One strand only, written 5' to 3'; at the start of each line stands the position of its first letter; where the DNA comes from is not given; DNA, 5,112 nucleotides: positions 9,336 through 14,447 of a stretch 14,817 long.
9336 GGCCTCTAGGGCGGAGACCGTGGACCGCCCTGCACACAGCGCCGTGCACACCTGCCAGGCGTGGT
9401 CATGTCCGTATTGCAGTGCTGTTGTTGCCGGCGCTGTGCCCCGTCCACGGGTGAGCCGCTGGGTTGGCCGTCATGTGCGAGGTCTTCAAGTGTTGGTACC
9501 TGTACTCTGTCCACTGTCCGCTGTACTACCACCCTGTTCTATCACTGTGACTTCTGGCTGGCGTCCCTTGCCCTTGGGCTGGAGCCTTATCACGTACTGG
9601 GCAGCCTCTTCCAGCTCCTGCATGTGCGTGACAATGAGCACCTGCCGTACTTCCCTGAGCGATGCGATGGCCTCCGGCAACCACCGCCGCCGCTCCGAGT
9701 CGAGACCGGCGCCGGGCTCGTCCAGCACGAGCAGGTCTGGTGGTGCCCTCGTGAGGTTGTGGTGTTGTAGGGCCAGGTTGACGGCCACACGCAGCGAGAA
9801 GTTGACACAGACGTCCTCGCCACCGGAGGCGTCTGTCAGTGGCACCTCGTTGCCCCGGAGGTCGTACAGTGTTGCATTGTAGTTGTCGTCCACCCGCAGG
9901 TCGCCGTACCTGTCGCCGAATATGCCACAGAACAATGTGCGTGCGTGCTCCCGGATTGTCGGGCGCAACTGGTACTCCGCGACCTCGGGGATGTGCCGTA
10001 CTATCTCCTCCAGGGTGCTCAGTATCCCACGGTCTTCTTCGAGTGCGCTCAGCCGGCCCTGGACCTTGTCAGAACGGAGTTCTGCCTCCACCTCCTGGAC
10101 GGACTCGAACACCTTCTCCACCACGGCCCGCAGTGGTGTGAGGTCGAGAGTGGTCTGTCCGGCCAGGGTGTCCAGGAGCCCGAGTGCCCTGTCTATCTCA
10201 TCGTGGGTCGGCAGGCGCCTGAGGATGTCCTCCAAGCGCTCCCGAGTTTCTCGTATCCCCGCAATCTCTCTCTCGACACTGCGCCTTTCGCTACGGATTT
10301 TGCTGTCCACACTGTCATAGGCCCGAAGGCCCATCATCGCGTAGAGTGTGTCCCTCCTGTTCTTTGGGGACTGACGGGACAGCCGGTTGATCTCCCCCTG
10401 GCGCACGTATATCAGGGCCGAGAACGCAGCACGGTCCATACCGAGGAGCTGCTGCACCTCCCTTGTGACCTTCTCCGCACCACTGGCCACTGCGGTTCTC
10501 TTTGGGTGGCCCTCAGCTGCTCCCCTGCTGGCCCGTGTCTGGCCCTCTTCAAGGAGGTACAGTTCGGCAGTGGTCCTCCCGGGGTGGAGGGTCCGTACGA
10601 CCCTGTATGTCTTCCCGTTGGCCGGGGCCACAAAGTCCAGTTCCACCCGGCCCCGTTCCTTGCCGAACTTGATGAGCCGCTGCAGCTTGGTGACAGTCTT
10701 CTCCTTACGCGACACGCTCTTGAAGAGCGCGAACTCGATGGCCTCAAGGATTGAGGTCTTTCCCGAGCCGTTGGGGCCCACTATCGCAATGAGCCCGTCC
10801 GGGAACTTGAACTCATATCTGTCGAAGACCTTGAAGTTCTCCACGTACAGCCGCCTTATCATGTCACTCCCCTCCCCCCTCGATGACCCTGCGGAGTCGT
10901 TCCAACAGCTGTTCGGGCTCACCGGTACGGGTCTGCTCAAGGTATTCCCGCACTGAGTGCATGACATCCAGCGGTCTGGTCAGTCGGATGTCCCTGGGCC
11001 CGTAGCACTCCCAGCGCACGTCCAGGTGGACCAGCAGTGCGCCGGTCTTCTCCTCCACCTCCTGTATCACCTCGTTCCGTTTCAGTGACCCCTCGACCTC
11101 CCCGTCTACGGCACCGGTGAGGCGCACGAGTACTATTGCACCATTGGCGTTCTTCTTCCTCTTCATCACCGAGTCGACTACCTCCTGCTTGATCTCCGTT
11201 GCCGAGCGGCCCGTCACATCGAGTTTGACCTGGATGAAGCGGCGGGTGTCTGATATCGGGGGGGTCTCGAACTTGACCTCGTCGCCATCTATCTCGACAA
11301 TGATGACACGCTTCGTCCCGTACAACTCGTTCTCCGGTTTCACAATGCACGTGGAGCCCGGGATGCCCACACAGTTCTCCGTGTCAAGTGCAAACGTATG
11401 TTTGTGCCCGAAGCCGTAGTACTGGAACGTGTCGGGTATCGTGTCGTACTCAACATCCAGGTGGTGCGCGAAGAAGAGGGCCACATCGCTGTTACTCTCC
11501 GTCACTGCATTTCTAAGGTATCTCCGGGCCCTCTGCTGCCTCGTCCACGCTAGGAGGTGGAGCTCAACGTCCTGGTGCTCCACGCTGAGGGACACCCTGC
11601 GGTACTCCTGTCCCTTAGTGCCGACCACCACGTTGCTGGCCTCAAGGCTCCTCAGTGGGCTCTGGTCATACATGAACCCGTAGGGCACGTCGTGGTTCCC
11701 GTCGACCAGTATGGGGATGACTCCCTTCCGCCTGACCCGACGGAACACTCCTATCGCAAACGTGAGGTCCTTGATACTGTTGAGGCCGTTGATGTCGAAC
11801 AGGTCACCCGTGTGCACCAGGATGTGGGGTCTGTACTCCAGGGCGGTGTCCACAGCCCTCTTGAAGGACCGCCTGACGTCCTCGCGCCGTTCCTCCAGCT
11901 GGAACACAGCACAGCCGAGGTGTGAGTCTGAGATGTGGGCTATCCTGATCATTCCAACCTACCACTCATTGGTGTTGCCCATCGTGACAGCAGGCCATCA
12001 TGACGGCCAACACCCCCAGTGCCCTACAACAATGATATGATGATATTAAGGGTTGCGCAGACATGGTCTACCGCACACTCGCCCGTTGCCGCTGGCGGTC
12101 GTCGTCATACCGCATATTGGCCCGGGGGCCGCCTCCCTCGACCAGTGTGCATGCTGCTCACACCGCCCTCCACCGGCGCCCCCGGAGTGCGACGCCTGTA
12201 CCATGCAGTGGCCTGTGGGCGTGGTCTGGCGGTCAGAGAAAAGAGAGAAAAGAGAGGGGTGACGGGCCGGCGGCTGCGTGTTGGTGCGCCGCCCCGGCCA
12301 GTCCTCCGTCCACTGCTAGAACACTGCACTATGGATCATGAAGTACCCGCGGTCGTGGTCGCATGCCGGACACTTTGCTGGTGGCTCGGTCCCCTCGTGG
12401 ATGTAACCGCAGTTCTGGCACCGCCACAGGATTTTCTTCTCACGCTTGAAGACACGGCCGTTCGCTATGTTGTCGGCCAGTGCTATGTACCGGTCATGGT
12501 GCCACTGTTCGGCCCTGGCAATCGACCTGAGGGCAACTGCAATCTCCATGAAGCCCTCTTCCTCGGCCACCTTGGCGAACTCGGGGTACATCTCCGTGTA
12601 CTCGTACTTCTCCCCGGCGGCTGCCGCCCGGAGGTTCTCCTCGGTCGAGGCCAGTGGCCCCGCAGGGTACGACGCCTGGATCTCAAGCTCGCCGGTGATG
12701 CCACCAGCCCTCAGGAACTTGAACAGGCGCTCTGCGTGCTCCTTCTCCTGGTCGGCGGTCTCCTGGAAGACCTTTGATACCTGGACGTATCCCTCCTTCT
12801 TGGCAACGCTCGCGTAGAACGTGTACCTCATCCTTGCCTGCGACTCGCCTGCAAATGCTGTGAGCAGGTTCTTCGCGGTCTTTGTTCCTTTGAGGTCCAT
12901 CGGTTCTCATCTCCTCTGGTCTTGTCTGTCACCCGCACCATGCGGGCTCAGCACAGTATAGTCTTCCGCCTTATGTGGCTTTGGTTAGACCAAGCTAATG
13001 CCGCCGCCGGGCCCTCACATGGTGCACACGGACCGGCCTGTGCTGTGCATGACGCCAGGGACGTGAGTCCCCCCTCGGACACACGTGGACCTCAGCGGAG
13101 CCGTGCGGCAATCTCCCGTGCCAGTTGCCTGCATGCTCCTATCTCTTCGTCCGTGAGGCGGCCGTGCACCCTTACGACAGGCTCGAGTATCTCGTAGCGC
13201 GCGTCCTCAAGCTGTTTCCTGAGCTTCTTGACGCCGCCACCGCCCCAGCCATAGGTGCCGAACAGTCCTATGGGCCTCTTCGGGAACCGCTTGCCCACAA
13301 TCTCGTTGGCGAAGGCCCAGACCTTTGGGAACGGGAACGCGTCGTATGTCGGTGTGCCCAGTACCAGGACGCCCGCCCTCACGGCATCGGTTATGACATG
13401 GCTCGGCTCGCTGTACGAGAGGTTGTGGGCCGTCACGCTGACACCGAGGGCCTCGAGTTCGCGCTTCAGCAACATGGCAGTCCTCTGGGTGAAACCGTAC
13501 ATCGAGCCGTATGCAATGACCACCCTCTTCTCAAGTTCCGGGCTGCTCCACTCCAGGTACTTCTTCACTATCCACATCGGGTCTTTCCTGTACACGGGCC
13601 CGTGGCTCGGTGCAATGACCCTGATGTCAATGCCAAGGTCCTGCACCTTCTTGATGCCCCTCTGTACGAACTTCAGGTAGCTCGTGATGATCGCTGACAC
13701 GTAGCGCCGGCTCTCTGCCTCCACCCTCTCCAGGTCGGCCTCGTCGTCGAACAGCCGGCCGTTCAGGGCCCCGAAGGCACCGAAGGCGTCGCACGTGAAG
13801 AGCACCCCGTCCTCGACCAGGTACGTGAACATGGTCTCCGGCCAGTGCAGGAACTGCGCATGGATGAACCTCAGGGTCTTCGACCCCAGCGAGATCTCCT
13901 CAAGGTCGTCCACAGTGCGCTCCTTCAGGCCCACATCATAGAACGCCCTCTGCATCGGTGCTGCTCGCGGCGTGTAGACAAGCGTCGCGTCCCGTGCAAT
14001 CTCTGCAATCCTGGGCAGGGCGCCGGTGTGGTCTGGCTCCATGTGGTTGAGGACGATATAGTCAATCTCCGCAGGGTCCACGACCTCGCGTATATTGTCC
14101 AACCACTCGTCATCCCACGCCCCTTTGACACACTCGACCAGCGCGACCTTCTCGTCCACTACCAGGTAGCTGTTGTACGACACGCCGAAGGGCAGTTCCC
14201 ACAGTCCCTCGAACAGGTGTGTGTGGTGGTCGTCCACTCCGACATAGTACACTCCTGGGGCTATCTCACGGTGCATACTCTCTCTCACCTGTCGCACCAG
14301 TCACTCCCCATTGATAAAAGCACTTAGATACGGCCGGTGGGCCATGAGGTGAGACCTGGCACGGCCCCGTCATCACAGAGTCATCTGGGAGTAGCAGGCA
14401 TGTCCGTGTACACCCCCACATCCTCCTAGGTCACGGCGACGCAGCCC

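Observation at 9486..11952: Mre11 coupled to a natural hook-less 'mini-Rad50', without herA/nurA: candidate non-canonical MR system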

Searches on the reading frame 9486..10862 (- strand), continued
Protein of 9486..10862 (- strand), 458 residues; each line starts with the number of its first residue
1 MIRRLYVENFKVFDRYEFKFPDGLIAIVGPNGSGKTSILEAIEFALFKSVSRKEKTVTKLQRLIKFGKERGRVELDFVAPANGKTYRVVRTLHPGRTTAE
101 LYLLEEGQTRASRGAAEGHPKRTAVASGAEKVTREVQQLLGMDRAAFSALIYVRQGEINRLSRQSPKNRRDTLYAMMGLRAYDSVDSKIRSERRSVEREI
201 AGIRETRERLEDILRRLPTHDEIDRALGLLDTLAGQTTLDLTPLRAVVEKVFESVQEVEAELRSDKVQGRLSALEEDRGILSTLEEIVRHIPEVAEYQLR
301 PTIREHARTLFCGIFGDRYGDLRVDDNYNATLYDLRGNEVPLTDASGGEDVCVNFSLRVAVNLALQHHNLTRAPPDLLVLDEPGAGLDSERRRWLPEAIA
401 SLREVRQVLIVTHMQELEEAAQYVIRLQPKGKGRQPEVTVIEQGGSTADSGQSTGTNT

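Call 81: find_homologous_proteins(query=P0129, max_evalue=1e-20)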
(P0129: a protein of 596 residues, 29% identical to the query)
Query P0129 (596 aa): 36 proteins with E <= 1e-20 among 8000 candidates. Only proteins of 327 to 1043 residues were searched: fused or split forms outside these lengths cannot appear, so this answer is no evidence that the protein stands alone or is whole; lengths 'longer' or 'shorter' looks for them.
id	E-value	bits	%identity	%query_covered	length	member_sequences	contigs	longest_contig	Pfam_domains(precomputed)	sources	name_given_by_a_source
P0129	0.0e+0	1249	100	100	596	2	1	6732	PF13175.13,PF13476.13,PF02463.26,PF13304.13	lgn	-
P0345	6.3e-223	759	60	100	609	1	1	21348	PF13175.13,PF13476.13,PF13555.13,PF02463.26,PF13304.13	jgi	jgi:exonuclease SbcC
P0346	2.5e-221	754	60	100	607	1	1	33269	PF09818.16,PF13175.13,PF13476.13,PF06008.20,PF13555.13,PF02463.26,PF13304.13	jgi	jgi:exonuclease SbcC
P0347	3.1e-217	741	58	100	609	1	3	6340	PF13175.13,PF13476.13,PF13555.13,PF02463.26,PF13304.13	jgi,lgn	-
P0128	2.6e-128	447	40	99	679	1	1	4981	PF13476.13,PF02463.26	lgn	-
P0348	1.6e-30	124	28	46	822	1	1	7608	PF13175.13,PF13476.13,PF02463.26,PF13304.13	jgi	-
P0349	8.3e-27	112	35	24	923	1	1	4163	PF13514.13,PF13476.13,PF13558.13,PF13555.13,PF02463.26,PF04423.20,PF13304.13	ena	-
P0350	3.1e-26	110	41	27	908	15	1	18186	PF13514.13,PF00005.34,PF13175.13,PF13476.13,PF13555.13,PF07889.18,PF05531.18,PF02463.26,PF13166.13,PF13304.13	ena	-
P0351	5.2e-26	110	37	25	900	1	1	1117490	PF13514.13,PF13175.13,PF13476.13,PF13558.13,PF13555.13,PF02463.26,PF04423.20,PF13304.13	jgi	jgi:exonuclease SbcC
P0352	7.6e-26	109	37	25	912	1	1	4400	PF13514.13,PF13175.13,PF13476.13,PF13555.13,PF02463.26,PF04423.20,PF13304.13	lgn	-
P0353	2.4e-25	107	39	23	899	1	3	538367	PF13514.13,PF13175.13,PF13476.13,PF13558.13,PF13555.13,PF02463.26,PF04423.20,PF13304.13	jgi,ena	-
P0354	3.0e-25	107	34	33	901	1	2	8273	PF13514.13,PF13476.13,PF13558.13,PF02463.26,PF04423.20,PF13304.13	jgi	jgi:exonuclease SbcC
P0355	5.9e-25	106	35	26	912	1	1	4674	PF13514.13,PF13175.13,PF13476.13,PF13555.13,PF02463.26,PF04423.20,PF13304.13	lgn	-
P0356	1.1e-24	105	39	22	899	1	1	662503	PF13514.13,PF13476.13,PF13558.13,PF02463.26,PF04423.20,PF13304.13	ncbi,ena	-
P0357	4.0e-24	103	31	45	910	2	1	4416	PF13514.13,PF13175.13,PF13476.13,PF13555.13,PF02463.26,PF04423.20,PF13304.13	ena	-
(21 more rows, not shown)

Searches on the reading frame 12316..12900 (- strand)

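Call 9: search_protein_families(library=pfam, proteins=[window:12316-12900:-], max_evalue=0.001)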
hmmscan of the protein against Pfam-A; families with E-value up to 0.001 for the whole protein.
window:12316-12900:- (194 aa): 4 families
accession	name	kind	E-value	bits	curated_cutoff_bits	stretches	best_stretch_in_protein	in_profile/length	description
PF02915.23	Rubrerythrin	-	1.7e-32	113.1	22.8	1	10-141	1-136/137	Rubrerythrin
PF21349.2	RUBY_RBDX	-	4e-15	55.4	26.5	1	159-187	1-29/30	Rubrerythrin, rubredoxin-like domain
PF00210.30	Ferritin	-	1.3e-10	41.8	24.5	1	11-144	3-138/142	Ferritin-like domain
PF23458.2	DUF7130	-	1.3e-06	28.7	35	1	153-188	48-84/89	Domain of unknown function (DUF7130)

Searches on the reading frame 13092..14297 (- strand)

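Call 9: search_protein_families(library=pfam, proteins=[window:13092-14297:-], max_evalue=0.001)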
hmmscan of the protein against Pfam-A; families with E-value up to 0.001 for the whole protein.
window:13092-14297:- (401 aa): 3 families
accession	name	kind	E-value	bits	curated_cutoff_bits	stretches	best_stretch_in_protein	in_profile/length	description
PF19583.5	ODP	-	4.3e-20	72.8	27.2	1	39-233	1-194/194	ODP family beta lactamase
PF00258.30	Flavodoxin_1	-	1.1e-09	39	25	1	261-382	1-132/143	Flavodoxin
PF00753.33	Lactamase_B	-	2.1e-09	38.1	22.7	1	40-182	5-161/196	Metallo-beta-lactamase superfamily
